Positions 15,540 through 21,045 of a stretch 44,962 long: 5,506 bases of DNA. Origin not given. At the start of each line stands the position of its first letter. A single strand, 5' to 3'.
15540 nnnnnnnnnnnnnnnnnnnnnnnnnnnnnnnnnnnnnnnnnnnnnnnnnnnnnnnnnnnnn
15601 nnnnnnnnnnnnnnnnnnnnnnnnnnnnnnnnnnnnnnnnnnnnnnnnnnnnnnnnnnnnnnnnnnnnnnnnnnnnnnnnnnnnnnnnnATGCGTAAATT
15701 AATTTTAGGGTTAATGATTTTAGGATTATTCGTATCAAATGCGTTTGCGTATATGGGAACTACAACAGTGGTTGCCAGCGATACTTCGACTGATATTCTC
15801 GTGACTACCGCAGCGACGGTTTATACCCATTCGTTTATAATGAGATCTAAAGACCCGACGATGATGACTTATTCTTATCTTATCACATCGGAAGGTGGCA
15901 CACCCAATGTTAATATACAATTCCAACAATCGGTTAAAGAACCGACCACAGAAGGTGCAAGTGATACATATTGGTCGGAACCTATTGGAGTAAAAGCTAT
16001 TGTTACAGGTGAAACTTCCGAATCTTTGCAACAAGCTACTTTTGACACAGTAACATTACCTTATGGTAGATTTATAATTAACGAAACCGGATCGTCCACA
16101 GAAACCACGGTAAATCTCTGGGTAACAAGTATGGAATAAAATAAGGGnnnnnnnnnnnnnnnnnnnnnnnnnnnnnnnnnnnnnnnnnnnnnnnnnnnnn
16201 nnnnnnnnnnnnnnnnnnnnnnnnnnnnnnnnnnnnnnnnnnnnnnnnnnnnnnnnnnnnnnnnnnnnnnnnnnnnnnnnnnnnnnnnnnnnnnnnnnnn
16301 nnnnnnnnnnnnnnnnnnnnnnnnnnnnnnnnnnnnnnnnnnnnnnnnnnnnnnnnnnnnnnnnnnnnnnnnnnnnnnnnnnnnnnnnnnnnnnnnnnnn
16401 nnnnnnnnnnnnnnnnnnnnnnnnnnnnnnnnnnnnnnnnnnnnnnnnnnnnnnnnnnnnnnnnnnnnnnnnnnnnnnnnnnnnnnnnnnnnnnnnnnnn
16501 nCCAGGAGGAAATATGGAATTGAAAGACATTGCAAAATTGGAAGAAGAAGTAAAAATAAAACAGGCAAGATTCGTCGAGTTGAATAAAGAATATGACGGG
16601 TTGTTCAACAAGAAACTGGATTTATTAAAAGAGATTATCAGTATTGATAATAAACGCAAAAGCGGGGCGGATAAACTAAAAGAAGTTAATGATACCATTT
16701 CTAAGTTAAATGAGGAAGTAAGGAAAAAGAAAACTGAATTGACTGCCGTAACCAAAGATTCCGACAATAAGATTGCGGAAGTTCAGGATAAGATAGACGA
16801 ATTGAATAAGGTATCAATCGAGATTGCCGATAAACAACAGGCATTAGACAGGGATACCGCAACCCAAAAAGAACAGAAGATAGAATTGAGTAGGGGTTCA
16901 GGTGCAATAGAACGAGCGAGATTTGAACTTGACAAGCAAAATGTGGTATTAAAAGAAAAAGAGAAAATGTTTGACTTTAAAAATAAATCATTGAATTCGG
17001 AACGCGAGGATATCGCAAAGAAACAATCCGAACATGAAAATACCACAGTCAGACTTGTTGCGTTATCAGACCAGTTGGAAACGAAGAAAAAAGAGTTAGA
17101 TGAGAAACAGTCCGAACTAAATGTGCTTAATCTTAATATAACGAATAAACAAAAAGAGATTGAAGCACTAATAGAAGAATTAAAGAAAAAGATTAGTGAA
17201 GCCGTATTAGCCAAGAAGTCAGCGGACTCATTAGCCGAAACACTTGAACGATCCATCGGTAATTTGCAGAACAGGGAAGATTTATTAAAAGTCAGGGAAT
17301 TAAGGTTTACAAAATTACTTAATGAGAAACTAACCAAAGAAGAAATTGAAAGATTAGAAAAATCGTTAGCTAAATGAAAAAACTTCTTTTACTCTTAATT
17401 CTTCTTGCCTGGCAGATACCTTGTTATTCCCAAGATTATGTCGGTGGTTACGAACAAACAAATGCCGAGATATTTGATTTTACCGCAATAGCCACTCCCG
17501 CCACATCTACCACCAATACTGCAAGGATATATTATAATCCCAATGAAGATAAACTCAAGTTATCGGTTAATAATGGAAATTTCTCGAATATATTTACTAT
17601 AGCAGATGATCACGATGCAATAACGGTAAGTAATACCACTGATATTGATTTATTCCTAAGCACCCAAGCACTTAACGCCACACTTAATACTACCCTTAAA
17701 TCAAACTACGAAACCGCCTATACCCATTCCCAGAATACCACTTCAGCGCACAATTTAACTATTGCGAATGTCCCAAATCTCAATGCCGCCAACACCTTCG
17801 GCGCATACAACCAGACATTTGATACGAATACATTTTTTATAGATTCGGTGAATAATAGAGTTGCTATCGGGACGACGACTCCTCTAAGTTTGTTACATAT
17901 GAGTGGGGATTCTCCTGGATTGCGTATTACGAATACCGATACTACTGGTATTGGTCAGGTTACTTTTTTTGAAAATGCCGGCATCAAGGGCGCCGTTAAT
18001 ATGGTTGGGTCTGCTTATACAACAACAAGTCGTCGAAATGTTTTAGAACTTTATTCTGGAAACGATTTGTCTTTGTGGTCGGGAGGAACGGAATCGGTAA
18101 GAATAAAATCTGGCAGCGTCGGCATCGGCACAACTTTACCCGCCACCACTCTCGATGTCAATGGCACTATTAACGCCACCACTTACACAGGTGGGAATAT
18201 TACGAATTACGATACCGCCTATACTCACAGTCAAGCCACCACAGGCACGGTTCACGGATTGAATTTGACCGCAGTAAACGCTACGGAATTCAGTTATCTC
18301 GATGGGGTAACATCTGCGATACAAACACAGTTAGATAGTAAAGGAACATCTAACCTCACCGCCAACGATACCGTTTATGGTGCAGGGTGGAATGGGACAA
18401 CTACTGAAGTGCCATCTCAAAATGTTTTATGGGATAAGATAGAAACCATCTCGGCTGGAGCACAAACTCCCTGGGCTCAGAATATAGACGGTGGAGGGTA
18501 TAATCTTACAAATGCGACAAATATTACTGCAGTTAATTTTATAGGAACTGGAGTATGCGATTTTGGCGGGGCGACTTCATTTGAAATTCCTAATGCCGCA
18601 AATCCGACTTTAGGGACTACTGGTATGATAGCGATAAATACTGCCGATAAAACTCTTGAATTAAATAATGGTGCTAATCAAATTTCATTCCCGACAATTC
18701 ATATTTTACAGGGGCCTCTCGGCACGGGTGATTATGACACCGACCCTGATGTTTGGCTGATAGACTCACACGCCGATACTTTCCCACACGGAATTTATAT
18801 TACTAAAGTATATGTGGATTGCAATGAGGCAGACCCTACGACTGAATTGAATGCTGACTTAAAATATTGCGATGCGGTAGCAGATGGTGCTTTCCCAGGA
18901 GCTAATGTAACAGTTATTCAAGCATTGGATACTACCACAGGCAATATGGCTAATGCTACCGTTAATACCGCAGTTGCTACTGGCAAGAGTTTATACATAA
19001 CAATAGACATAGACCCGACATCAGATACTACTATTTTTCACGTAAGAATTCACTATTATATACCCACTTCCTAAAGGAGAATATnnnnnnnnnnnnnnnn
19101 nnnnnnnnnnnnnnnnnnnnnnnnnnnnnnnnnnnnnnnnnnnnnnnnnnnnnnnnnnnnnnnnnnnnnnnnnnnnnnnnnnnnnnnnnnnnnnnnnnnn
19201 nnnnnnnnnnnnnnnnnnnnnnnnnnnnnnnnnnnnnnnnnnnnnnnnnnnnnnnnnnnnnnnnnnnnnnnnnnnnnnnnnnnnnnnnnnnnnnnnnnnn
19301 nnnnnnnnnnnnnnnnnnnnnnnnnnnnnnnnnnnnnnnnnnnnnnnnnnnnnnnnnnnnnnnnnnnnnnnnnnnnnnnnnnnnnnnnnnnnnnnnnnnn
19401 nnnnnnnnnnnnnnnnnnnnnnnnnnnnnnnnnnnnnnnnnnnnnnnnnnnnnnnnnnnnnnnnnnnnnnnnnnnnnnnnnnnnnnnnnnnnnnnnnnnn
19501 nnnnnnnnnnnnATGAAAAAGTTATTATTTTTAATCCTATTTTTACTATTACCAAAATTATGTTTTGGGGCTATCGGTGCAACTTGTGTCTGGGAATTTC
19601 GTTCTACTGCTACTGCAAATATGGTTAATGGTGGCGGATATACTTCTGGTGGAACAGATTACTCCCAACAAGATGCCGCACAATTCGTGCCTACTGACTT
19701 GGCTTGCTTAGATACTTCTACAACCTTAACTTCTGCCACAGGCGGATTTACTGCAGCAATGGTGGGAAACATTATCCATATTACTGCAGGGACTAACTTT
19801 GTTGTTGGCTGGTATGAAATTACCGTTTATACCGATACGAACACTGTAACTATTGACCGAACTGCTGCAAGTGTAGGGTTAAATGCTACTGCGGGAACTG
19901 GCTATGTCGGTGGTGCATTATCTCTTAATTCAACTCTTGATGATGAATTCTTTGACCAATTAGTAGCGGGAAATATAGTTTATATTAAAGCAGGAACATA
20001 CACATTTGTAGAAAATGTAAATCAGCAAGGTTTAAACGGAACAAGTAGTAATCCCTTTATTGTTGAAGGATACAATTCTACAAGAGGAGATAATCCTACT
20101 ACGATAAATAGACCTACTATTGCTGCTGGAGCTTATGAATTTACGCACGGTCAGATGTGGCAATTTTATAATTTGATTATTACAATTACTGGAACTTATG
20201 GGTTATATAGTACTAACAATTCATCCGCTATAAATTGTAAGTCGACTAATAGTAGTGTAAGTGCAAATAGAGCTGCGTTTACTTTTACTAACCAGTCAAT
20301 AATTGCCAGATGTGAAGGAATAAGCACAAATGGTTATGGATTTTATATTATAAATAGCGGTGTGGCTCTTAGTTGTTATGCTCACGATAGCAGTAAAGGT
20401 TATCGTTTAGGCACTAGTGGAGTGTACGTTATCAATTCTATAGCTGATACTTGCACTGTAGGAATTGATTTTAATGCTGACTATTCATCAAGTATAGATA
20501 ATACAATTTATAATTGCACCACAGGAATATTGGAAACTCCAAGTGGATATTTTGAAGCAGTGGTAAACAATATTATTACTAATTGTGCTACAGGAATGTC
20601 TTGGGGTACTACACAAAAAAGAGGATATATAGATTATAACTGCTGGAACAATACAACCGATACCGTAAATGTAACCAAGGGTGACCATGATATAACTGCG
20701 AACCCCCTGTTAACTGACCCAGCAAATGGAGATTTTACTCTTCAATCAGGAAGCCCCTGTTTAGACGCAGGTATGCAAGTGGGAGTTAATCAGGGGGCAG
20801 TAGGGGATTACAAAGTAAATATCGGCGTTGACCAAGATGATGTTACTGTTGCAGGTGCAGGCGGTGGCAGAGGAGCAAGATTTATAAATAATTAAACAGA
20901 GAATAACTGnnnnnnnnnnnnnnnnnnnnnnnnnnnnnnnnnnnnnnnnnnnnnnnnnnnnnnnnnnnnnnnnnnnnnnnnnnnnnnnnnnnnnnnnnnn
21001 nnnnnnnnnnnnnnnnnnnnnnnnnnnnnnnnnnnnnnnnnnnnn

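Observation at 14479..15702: O-antigen-ligase/Wzy_C-type membrane protein embedded in the fibre module behind a hairpin, without a Shine-Dalgarno sequence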

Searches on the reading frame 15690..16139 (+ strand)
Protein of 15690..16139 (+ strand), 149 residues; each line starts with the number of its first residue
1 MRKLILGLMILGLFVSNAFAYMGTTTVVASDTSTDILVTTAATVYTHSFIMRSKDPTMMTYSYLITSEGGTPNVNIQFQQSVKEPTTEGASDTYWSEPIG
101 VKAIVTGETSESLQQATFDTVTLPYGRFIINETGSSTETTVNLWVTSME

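Call 6: search_protein_families(library=pfam, proteins=[window:15690-16139:+], max_evalue=0.01)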
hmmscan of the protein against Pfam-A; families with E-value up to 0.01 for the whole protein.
window:15690-16139:+ (149 aa): 0 families

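Call 7: search_protein_families(library=phrogs, proteins=[window:15690-16139:+], max_evalue=0.001)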
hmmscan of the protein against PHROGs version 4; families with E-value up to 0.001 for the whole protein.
window:15690-16139:+ (149 aa): 1 family
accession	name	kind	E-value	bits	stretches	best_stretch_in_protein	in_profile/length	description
phrog_28213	-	unknown function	1.6e-05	26.1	1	19-141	5-122/134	-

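Call 35: search_protein_families(library=ncbifam, proteins=[window:15690-16139:+], max_evalue=0.1)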
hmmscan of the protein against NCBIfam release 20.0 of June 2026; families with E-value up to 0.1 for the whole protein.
window:15690-16139:+ (149 aa): 0 families

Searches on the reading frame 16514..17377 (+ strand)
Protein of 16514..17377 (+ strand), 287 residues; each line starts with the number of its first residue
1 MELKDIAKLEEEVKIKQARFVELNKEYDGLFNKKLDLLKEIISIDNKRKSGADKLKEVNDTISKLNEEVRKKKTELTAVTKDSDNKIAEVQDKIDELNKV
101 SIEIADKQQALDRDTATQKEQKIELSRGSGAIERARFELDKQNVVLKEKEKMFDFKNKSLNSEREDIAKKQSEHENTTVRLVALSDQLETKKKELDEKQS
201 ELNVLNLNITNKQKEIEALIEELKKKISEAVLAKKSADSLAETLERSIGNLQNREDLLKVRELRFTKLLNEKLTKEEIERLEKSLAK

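Call 6: search_protein_families(library=pfam, proteins=[window:16514-17377:+], max_evalue=0.01)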
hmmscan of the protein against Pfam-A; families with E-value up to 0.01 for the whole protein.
window:16514-17377:+ (287 aa): 3 families
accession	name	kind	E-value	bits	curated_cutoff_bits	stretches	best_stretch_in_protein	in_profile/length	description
PF06818.20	Fez1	-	0.0049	17.8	34.4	0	38-166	30-165/199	Fez1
PF14362.11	DUF4407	-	0.0068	16.2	31.3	0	4-111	141-236/297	Domain of unknown function (DUF4407)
PF06103.16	DUF948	-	0.0071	16.9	37.2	1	53-107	26-80/89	Bacterial protein of unknown function (DUF948)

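Call 7: search_protein_families(library=phrogs, proteins=[window:16514-17377:+], max_evalue=0.001)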
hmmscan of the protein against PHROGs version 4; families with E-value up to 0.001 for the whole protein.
window:16514-17377:+ (287 aa): 0 families

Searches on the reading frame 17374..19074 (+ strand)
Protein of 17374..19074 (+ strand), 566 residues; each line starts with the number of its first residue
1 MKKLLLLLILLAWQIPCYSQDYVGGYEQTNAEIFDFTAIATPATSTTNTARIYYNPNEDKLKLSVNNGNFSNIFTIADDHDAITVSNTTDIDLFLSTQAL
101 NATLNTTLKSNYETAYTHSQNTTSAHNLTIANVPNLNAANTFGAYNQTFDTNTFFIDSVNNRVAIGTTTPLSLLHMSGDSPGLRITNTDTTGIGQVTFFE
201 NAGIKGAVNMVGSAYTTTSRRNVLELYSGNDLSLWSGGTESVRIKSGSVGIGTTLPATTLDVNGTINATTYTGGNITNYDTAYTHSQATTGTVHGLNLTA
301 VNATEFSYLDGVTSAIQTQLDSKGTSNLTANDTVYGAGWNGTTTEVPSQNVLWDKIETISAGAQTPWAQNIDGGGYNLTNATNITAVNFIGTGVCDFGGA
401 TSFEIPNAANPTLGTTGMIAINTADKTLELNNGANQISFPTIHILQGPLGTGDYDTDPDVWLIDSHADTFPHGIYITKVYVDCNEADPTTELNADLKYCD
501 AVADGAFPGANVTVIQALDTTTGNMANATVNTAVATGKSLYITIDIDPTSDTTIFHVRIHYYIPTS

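Call 6: search_protein_families(library=pfam, proteins=[window:17374-19074:+], max_evalue=0.01)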
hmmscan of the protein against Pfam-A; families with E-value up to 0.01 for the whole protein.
window:17374-19074:+ (566 aa): 0 families

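Call 7: search_protein_families(library=phrogs, proteins=[window:17374-19074:+], max_evalue=0.001)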
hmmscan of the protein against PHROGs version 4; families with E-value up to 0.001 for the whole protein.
window:17374-19074:+ (566 aa): 1 family
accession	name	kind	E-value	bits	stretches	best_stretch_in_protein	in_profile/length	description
phrog_5906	-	unknown function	6.4e-07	30.5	1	146-183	26-62/197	-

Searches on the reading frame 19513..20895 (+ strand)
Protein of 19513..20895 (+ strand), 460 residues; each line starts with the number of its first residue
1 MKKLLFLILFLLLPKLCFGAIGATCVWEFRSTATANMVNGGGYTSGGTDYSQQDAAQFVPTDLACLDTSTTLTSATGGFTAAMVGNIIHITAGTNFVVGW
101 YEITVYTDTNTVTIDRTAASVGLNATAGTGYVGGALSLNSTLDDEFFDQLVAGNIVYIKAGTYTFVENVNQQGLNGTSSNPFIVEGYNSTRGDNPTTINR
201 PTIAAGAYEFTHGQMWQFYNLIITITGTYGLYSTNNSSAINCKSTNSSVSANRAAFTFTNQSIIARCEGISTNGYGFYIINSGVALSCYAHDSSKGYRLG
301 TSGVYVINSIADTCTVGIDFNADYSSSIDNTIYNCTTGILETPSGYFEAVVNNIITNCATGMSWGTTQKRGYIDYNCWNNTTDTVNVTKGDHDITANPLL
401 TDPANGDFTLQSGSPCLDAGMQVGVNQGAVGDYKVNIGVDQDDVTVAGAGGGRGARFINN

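Call 10: search_protein_families(library=phrogs, proteins=[window:19513-20895:+], max_evalue=0.001)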
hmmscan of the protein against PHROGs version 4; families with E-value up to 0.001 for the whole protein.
window:19513-20895:+ (460 aa): 0 families

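Call 52: search_protein_families(library=pfam, proteins=[window:19513-20895:+], max_evalue=0.01)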
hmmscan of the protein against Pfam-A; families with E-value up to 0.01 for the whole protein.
window:19513-20895:+ (460 aa): 1 family
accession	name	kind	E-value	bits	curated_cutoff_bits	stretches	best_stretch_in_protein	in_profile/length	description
PF17161.10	DUF5123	-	1e-05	27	35.1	1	329-414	5-102/113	Domain of unknown function (DUF5123)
